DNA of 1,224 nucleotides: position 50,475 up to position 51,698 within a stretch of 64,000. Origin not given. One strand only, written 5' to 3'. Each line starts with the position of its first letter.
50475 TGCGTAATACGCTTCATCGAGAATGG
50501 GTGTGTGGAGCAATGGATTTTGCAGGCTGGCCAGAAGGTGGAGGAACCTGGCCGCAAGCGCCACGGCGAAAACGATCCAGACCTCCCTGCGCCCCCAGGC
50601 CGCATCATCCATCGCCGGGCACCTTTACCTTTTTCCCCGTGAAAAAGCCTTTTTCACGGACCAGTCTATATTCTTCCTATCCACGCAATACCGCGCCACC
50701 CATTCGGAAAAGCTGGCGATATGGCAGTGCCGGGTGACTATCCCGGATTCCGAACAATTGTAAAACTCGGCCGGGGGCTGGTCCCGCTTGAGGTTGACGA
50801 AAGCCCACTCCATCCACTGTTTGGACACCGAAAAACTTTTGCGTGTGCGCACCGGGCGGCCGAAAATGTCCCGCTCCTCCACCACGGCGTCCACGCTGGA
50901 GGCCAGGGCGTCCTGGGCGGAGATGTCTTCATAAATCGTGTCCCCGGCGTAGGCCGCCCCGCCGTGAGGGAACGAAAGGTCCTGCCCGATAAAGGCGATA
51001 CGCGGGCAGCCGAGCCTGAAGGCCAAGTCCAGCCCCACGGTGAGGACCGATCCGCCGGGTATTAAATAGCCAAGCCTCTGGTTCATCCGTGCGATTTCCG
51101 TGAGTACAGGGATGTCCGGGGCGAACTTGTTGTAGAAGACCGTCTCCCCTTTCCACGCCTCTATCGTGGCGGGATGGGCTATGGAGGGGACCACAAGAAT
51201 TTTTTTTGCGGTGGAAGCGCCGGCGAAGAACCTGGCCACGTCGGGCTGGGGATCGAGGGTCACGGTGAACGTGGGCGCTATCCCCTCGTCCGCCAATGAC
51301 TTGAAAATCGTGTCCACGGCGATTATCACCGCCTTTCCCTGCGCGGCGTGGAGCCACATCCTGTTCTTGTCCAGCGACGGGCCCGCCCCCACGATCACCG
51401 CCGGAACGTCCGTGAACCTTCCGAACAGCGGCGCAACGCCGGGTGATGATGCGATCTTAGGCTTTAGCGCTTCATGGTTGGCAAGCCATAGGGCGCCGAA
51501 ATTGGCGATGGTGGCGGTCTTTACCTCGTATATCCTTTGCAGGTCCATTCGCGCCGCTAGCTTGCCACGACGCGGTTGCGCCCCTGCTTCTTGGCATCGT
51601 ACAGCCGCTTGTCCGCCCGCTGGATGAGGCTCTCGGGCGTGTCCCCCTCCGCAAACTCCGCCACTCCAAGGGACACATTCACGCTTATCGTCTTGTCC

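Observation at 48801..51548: GT39/GT-C membrane glycosyltransferase with TPR tail followed by a Maf/DUF115-like protein: a possible protein or flagellin glycosylation pair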

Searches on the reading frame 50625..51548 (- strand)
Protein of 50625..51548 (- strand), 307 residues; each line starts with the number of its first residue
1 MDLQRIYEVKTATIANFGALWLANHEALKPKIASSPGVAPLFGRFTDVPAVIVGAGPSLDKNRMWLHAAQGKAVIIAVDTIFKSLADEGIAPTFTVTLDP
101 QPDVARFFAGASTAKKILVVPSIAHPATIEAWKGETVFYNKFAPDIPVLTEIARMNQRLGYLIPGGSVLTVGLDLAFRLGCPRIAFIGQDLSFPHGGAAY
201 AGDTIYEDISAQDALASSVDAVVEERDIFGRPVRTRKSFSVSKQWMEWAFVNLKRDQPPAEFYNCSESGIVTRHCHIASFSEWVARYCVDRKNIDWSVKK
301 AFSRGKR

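Call 3: search_protein_families(library=pfam, proteins=[window:50625-51548:-], max_evalue=0.01)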
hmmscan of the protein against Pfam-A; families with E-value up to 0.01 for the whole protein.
window:50625-51548:- (307 aa): 1 family
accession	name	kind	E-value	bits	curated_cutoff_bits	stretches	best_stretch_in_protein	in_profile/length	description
PF01973.23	MptE-like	-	2.4e-36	125.5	34.6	1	31-194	9-169/171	6-hydroxymethylpterin diphosphokinase MptE-like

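Call 4: search_protein_families(library=ncbifam, proteins=[window:50625-51548:-], max_evalue=0.01)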
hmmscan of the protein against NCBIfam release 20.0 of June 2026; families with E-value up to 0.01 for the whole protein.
window:50625-51548:- (307 aa): 1 family
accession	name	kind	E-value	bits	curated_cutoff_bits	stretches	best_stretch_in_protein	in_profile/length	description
NF050051.1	FlagModPseD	domain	2.4e-21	76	670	1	50-282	230-460/640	flagellin modification protein PseD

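Call 9: find_homologous_proteins(query=window:50625-51548:-)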
Query window:50625-51548:- (307 aa): 251 proteins with E <= 0.001 among 2150 candidates; the best 120 are listed.
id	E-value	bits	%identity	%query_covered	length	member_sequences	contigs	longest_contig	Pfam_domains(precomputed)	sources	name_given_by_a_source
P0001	1.6e-205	699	100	100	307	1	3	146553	PF01973.24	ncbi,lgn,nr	ncbi:MAG: motility associated factor glycosyltransferase family protein [Nitrospinae bacterium]|nr:m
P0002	2.8e-149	514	72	100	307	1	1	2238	PF01973.24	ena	-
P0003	9.4e-122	424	59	100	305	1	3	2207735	PF01973.24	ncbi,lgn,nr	ncbi:MAG: DUF115 domain-containing protein [Nitrospinae bacterium]|nr:DUF115 domain-containing prote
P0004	9.8e-118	411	60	100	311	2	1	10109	PF01973.24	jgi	jgi:hypothetical protein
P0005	1.1e-117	411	59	100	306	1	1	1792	PF01973.24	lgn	-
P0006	1.4e-115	404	59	100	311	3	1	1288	PF01973.24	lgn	-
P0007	1.7e-115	403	58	98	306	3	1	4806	PF01973.24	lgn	-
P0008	8.1e-115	401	56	100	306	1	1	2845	PF01973.24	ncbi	-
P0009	4.2e-114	399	58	100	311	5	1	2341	PF01973.24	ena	-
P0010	3.9e-113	396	58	100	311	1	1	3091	PF01973.24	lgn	-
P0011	4.4e-113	395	58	100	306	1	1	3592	PF01973.24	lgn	-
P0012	5.0e-113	395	58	100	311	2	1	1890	PF01973.24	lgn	-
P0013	1.5e-112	394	58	100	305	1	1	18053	PF01973.24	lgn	-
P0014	1.7e-112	393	58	97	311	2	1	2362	PF01973.24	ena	-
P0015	1.5e-111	390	56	100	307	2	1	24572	PF01973.24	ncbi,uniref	ncbi:Motility accessory factor [hydrothermal vent metagenome]|uniref:Motility accessory factor n=1 T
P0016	1.6e-111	390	57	97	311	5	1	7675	PF01973.24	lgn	-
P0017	3.0e-111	389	55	100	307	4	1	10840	PF01973.24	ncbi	-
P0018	1.7e-110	387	57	100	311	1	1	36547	PF01973.24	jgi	jgi:hypothetical protein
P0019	5.3e-110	385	56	100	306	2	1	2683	PF01973.24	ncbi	-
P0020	2.5e-109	383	57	100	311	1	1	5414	PF01973.24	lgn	-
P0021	4.7e-109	382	56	100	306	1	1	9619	PF01973.24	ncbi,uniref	ncbi:Motility accessory factor [hydrothermal vent metagenome]|uniref:Motility accessory factor n=1 T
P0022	6.7e-108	378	58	100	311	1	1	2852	PF01973.24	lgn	-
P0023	1.0e-107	378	56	100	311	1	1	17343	PF01973.24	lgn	-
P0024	1.0e-107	378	54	100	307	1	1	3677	PF01973.24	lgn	-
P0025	2.0e-106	374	56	100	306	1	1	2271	PF01973.24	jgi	-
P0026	2.1e-106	374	57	100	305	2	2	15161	PF01973.24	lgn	-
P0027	8.0e-106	372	54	100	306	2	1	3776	PF01973.24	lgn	-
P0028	7.3e-105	368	55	100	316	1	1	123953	PF01973.24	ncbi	-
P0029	1.6e-102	361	54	100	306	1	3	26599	PF01973.24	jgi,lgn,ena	-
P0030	1.1e-101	358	55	98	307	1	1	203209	PF01973.24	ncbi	-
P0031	4.3e-101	356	54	100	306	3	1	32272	PF01973.24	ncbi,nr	ncbi:MAG: DUF115 domain-containing protein [Nitrospinae bacterium]|nr:DUF115 domain-containing prote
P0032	1.4e-100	354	52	98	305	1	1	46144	PF01973.24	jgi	-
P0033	7.6e-94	332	52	98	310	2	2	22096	PF01973.24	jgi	jgi:hypothetical protein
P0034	2.9e-89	317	49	100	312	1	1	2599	PF01973.24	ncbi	-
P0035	4.0e-89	317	55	85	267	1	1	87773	PF01973.24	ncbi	-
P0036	1.5e-86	308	49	98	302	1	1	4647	PF01973.24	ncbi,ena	-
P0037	1.0e-85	306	48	99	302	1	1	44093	PF01973.24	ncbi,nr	ncbi:MAG: DUF115 domain-containing protein [Nitrospinae bacterium]|nr:DUF115 domain-containing prote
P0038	2.3e-85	304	47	97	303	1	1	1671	PF01973.24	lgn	-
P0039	3.2e-85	304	49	98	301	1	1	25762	PF01973.24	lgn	-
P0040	3.2e-85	304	45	96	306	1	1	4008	PF01973.24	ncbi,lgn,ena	-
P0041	1.8e-84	301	50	98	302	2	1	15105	PF01973.24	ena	-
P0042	2.6e-84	301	48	98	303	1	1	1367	PF01973.24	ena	-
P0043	3.1e-84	301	45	97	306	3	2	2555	PF01973.24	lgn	-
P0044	3.3e-84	301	50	98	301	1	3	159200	PF01973.24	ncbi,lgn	-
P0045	4.0e-84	300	48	98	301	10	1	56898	PF01973.24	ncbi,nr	ncbi:MAG: motility associated factor glycosyltransferase family protein [Nitrospinae bacterium]|nr:m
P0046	5.7e-83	297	49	98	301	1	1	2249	PF01973.24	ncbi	-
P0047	4.6e-82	294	48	97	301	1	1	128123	PF01973.24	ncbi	-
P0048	9.4e-81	289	46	98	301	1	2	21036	PF01973.24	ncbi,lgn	ncbi:MAG: motility associated factor glycosyltransferase family protein [Nitrospinales bacterium]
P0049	9.6e-81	289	46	99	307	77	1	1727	PF01973.24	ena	-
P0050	2.1e-80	288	46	97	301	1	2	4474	PF01973.24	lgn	-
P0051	4.0e-80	287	45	98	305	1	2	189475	PF01973.24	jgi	jgi:hypothetical protein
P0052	4.1e-80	287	48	97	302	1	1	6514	PF01973.24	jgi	jgi:hypothetical protein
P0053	4.9e-80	287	48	97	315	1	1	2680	PF01973.24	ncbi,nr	ncbi:MAG: hypothetical protein IEMM0002_1513 [bacterium]|nr:MAG: hypothetical protein IEMM0002_1513 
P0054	6.7e-80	286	46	97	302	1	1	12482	PF01973.24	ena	-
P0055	9.1e-80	286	46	99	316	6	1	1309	PF01973.24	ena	-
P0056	1.5e-79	285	47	97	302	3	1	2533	PF01973.24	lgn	-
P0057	1.7e-79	285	48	97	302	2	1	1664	PF01973.24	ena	-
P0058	1.7e-79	285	45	99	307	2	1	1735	PF01973.24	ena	-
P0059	2.5e-79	285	45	98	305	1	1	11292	PF01973.24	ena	-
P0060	3.3e-79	284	45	97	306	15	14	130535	PF01973.24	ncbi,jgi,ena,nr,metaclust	ncbi:MAG TPA: 6-hydroxymethylpterin diphosphokinase MptE-like protein [Nitrospinota bacterium]|jgi:h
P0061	4.2e-79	284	45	97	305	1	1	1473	PF01973.24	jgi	jgi:hypothetical protein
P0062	4.3e-79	284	45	99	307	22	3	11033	PF01973.24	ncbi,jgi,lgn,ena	-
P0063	5.4e-79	283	45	99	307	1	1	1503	PF01973.24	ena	-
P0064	5.4e-79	283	45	99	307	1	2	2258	PF01973.24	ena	-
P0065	8.4e-79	283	47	98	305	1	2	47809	PF01973.24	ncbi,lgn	ncbi:MAG: motility associated factor glycosyltransferase family protein [Nitrospinaceae bacterium]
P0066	9.1e-79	283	44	97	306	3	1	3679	PF01973.24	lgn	-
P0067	1.1e-78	283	45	99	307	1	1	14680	PF01973.24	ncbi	-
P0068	1.4e-78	282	45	99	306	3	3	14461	PF01973.24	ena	-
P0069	1.5e-78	282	47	98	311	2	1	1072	PF01973.24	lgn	-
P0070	1.5e-78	282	45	99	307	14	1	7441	PF01973.24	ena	-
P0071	2.4e-78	281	45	99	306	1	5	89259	PF01973.24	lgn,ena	-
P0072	2.7e-78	281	46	97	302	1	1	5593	PF01973.24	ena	-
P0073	3.0e-78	281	45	99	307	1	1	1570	PF01973.24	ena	-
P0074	4.1e-78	281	44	99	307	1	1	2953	PF01973.24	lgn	-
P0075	4.1e-78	281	44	99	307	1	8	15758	PF01973.24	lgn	-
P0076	4.2e-78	281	44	99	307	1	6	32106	PF01973.24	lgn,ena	-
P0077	4.2e-78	281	45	98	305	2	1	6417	PF01973.24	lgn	-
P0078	4.2e-78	281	45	98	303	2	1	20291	PF01973.24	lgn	-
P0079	4.8e-78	280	45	99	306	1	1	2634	PF01973.24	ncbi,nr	ncbi:MAG: DUF115 domain-containing protein [Nitrospina sp.]|nr:DUF115 domain-containing protein [Nit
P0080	5.2e-78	280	46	97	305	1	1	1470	PF01973.24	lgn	-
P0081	7.0e-78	280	46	98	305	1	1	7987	PF01973.24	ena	-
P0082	7.9e-78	280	45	99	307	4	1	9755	PF01973.24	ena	-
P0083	8.2e-78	280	44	99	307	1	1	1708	PF01973.24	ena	-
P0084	8.7e-78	280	45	99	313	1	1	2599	PF01973.24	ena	-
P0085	8.8e-78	279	45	98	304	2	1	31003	PF01973.24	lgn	-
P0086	1.0e-77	279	45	97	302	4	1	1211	PF01973.24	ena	-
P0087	1.1e-77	279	46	97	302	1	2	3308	PF01973.24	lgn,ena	-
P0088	1.1e-77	279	44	99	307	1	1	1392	PF01973.24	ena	-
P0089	1.3e-77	279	44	99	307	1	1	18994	PF01973.24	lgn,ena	-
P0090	1.3e-77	279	44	95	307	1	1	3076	PF01973.24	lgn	-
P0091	1.4e-77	279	45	95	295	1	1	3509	PF01973.24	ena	-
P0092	1.4e-77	279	44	99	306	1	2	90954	PF01973.24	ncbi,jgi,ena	-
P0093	1.5e-77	279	45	99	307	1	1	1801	PF01973.24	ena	-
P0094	1.5e-77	279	44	99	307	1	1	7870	PF01973.24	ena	-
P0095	1.6e-77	279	45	95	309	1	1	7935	PF01973.24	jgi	-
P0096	1.9e-77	278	44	99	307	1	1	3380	PF01973.24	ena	-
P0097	2.1e-77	278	44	99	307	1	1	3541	PF01973.24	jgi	jgi:hypothetical protein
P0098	2.1e-77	278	45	99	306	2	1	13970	PF01973.24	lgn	-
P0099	2.8e-77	278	44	99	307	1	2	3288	PF01973.24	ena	-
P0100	2.9e-77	278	45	99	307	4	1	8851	PF01973.24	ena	-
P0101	3.2e-77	278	45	99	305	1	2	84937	PF01973.24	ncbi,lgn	-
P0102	3.6e-77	277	44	99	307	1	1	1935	PF01973.24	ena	-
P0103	3.9e-77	277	44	99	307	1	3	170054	PF01973.24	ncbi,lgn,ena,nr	ncbi:MAG: DUF115 domain-containing protein [Nitrospinae bacterium]|nr:DUF115 domain-containing prote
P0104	4.1e-77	277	44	98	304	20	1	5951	PF01973.24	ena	-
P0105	4.2e-77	277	43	98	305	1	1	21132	PF01973.24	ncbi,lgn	-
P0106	4.6e-77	277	44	99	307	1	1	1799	PF01973.24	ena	-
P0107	5.5e-77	277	44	99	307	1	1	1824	PF01973.24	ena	-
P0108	6.8e-77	277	45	99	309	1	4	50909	PF01973.24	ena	-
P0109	7.1e-77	277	44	99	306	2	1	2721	PF01973.24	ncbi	-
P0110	7.3e-77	276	44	99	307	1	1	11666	PF01973.24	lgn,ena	-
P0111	7.6e-77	276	44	99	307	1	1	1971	PF01973.24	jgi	-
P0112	9.3e-77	276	45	98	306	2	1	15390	PF01973.24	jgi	jgi:hypothetical protein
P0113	1.2e-76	276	45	98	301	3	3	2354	PF01973.24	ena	-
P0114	1.2e-76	276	44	99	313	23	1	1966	PF01973.24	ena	-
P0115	1.3e-76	276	44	98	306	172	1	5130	PF01973.24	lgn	-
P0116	1.4e-76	276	45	98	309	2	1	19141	PF01973.24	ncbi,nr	ncbi:MAG: DUF115 domain-containing protein [Nitrospinae bacterium]|nr:DUF115 domain-containing prote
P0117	1.4e-76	276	44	99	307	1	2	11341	PF01973.24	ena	-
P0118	1.5e-76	275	45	99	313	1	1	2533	PF01973.24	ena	-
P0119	1.5e-76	275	44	97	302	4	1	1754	PF01973.24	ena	-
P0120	1.8e-76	275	45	99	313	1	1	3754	PF01973.24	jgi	jgi:hypothetical protein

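Call 13: find_related_loci(query=A1, collection=genome_contigs, flank=10000)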
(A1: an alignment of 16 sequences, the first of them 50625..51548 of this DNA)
Query A1 (307 aa) in genome_contigs; peptide patterns used: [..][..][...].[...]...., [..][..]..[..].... (x = any residue, [..] = any of these).
115 stretches matched a pattern; 78 encode a relative of the query (tblastn E <= 1e-3); 77 distinct loci.
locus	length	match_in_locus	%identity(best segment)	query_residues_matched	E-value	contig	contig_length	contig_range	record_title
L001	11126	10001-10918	58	2-307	3e-119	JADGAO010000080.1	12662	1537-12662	MAG: Nitrospinota bacterium isolate nNGHbin12 nNGH_bin12_NODE_80_length_12662_cov_7.805426, whole genome shotgun sequenc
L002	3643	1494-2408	56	1-307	7e-119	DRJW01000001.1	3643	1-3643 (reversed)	MAG TPA_asm: Nitrospirae bacterium isolate HyVt-426 HyVt-426_k95_100167, whole genome shotgun sequence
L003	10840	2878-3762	55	1-296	5e-113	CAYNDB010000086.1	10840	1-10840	MAG TPA_asm: uncultured Nitrospinota bacterium isolate SRP128015_co1_477 genome assembly, contig: NODE_9753_length_10840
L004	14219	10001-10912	57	1-306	1e-110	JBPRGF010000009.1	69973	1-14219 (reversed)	MAG: Candidatus Nitrospinota bacterium M3_3B_026 megahit_414534, whole genome shotgun sequence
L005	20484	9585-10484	54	1-302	7e-107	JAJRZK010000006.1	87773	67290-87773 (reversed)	MAG: Nitrospirae bacterium isolate Dive96_bin4.192 k141_755508, whole genome shotgun sequence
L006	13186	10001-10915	54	1-307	1e-105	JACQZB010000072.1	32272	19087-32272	MAG: Nitrospinota bacterium isolate NC_groundwater_1556_Pr4_S-0.65um_63_8 SR1-18-Sp65_coassembly_scaffold_158126, whole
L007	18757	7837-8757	55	1-307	1e-104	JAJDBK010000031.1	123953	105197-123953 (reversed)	MAG: Nitrospinaceae bacterium isolate OFTM379 OFTM379_30, whole genome shotgun sequence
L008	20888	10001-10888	55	6-302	1e-103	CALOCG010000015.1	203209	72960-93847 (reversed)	MAG: Nitrospinota bacterium isolate LOGT_bin.0048 genome assembly, contig: contig_56628, whole genome shotgun sequence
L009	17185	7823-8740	55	1-307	2e-115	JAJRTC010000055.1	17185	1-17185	MAG: Nitrospirae bacterium isolate Dive96_bin1.228 k141_1262875, whole genome shotgun sequence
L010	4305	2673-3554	49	4-300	2e-90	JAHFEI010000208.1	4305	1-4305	MAG: Nitrospinales bacterium isolate nzgw265 NODE_76689_length_4306_cov_1.840621, whole genome shotgun sequence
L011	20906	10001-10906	48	1-305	1e-88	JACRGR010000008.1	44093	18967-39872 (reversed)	MAG: Nitrospinota bacterium isolate NC_groundwater_1756_Pr3_B-0.1um_59_45 SR-2_scaffold_141_272567, whole genome shotgun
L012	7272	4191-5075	45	4-300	4e-88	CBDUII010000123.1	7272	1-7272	MAG TPA_asm: uncultured bacterium isolate SRR12887795_binner13_Refined_1 genome assembly, contig: ERZ24945578.1664, whol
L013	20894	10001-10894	48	1-301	9e-88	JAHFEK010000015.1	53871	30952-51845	MAG: Nitrospinales bacterium isolate nzgw267 NODE_789_length_53872_cov_4.172815, whole genome shotgun sequence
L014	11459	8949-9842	49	1-301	1e-87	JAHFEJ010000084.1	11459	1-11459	MAG: Nitrospinales bacterium isolate nzgw266 NODE_1671_length_11460_cov_3.454537, whole genome shotgun sequence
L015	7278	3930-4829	46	1-302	3e-86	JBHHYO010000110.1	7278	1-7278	MAG: Nitrospinales bacterium isolate Maj_2_bin.45 NODE_5999_length_7278_cov_14.215008, whole genome shotgun sequence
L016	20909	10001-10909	44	4-307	2e-85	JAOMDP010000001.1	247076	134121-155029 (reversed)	Nitrospinota bacterium isolate AH-558-C10 AH-558-C10_NODE_1, whole genome shotgun sequence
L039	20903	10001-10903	45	4-306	8e-83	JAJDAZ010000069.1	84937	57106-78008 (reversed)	MAG: Nitrospinaceae bacterium isolate OFTM191 OFTM191_68, whole genome shotgun sequence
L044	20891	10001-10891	47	4-302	2e-82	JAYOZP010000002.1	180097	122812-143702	MAG: Nitrospinales bacterium isolate 139561_S162_rosella_bins.tsv.096 NODE_34_length_180097_cov_7.229346, whole genome s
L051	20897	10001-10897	43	2-302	2e-81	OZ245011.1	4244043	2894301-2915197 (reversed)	MAG: Nitrospinaceae bacterium isolate 04370925-b84a-440d-9222-898c7f7ce6c7 genome assembly, chromosome: 1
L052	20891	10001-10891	46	4-302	3e-81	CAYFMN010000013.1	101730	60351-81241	MAG TPA_asm: uncultured Nitrospinota bacterium isolate ERP019367_co1_96 genome assembly, contig: NODE_269_length_101730_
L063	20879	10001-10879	43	2-296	9e-78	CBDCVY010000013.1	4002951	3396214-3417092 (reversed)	MAG: Nitrospinaceae bacterium isolate b0709e44-287e-4b74-9289-be2073200a22 genome assembly, contig: contig_13, whole gen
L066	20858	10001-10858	46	8-296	1e-76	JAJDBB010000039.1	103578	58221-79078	MAG: Nitrospinaceae bacterium isolate OFTM324 OFTM324_38, whole genome shotgun sequence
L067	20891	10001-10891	45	4-302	6e-76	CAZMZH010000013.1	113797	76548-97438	MAG TPA_asm: uncultured Nitrospinota bacterium isolate binchicken_co46_550 genome assembly, contig: NODE_218_length_1137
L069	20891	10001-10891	45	4-302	5e-75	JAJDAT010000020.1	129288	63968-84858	MAG: Nitrospinia bacterium isolate OFTM166 OFTM166_19, whole genome shotgun sequence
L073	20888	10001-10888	44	4-302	7e-77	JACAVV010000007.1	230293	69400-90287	MAG: Nitrospina sp. isolate MSP contig3, whole genome shotgun sequence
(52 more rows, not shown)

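Call 18: search_protein_families(library=pfam, proteins=[L051:6229-7926:+, L051:7956-8627:+, L051:8646-9908:+, L051:9995-10903:+, L051:10904-11782:-, L051:11819-13576:-, L051:13633-14829:-, L008:10963-12129:-, L008:12537-13856:-, L008:14492-15937:+], max_evalue=0.00001)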
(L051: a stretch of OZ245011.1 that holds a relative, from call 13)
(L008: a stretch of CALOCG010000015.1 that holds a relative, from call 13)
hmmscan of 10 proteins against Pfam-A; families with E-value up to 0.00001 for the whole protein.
L051:6229-7926:+ (565 aa): 1 family
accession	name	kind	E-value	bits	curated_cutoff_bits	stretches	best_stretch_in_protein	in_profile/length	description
PF02120.21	Flg_hook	-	1.1e-18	67.2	29.8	1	442-516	10-84/85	Flagellar hook-length control protein FliK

L051:7956-8627:+ (223 aa): 2 families
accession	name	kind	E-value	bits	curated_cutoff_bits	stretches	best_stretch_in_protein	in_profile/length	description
PF03963.19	FlgD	-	2.4e-22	79.3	27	1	14-75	13-74/75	Flagellar hook capping protein - N-terminal region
PF13860.13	FlgD_ig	-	2.1e-12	47.3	27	1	108-177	8-78/79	FlgD Ig-like domain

L051:8646-9908:+ (420 aa): 4 families
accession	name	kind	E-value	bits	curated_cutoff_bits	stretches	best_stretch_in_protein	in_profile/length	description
PF06429.18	Flg_bbr_C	-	2.4e-12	46.6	23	1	376-418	4-46/46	Flagellar basal body rod FlgEFG protein C-terminal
PF07559.19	FlgE_D2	-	6.9e-10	40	22.7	1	164-300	11-142/142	Flagellar basal body protein FlaE D2 domain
PF22692.1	LlgE_F_G_D1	-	4.2e-09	36.9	27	1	88-134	1-44/64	Flagellar hook protein FlgE/F/G D1 domain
PF00460.25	Flg_bb_rod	-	4.1e-07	30.3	20.7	1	9-37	3-31/31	Flagella basal body rod protein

L051:9995-10903:+ (302 aa): 1 family
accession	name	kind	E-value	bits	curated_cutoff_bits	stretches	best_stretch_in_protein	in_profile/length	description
PF01973.23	MptE-like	-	1.9e-45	155.2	34.6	1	24-195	1-169/171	6-hydroxymethylpterin diphosphokinase MptE-like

L051:10904-11782:- (292 aa): 1 family
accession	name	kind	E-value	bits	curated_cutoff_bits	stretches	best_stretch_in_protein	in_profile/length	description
PF03781.23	FGE-sulfatase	-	1.2e-58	199.2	23.3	1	45-289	2-255/255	Sulfatase-modifying factor enzyme 1-like domain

L051:11819-13576:- (585 aa): 3 families
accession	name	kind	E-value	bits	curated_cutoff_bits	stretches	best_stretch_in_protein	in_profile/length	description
PF02518.31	HATPase_c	-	2.7e-24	86.2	26.4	1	452-566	3-110/111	Histidine kinase-, DNA gyrase B-, and HSP90-like ATPase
PF00512.31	HisKA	-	7.8e-15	55.1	26.9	1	343-403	3-62/66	His Kinase A (phospho-acceptor) domain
PF25323.1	6TM_PilS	-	6.2e-13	49.3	27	1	11-189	6-182/189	PilS-like transmembrane domain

L051:13633-14829:- (398 aa): 1 family
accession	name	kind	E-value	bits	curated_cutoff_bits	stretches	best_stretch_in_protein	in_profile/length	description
PF00482.28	T2SSF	-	4.4e-70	233.9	25.2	2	268-390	1-125/125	Type II secretion system (T2SS), protein F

L008:10963-12129:- (388 aa): 1 family
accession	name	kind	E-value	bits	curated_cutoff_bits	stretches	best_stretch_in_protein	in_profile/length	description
PF00990.26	GGDEF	-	4e-47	160.4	23.8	1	218-380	1-161/161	Diguanylate cyclase, GGDEF domain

L008:12537-13856:- (439 aa): 1 family
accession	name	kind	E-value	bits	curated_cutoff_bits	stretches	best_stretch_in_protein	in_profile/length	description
PF01040.23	UbiA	-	5e-18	65.7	34.2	1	182-408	20-232/250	UbiA prenyltransferase family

L008:14492-15937:+ (481 aa): 1 family
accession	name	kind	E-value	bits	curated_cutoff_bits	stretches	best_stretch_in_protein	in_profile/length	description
PF02646.22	RmuC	-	1.1e-105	353.4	26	1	155-443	2-288/291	RmuC family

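Call 26: find_encoding_contigs(protein=P0003, flank=8000, max_places=2)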
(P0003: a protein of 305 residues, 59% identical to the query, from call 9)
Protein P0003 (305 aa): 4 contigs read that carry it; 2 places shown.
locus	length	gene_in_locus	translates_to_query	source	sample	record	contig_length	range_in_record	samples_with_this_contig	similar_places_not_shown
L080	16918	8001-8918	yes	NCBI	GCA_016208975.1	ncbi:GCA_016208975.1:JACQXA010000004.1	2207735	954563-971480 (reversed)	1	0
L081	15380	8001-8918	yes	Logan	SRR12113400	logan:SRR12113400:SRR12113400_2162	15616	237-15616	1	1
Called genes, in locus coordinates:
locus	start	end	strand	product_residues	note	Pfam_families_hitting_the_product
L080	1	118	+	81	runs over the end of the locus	-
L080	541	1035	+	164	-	PF03646:FlaG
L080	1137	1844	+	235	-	PF05175:MTS, PF03602:Cons_hypoth95 (weak), PF06325:PrmA (weak), PF01170:UPF0020 (weak), PF13847:Methyltransf_31, PF13649:Methyltransf_25 (weak)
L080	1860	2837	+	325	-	PF01745:IPT (weak), PF01715:IPPT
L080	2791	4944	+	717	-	PF13174:TPR_6 (faint), PF14559:TPR_19 (faint), PF01464:SLT, PF27553:SLT_superhelical (weak)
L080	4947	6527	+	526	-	PF07969:Amidohydro_3, PF01979:Amidohydro_1 (faint)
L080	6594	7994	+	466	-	PF00990:GGDEF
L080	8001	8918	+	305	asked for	PF01973:MptE-like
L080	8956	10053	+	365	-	PF04230:PS_pyruv_trans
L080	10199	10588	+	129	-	-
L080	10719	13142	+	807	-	PF02574:S-methyl_trans, PF00809:Pterin_bind, PF02607:B12-binding_2, PF02310:B12-binding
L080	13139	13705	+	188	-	-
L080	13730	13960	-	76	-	-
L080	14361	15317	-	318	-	PF00850:Hist_deacetyl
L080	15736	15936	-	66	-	PF09723:Zn_ribbon_8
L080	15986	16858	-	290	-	PF04055:Radical_SAM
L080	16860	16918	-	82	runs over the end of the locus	-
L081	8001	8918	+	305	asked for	PF01973:MptE-like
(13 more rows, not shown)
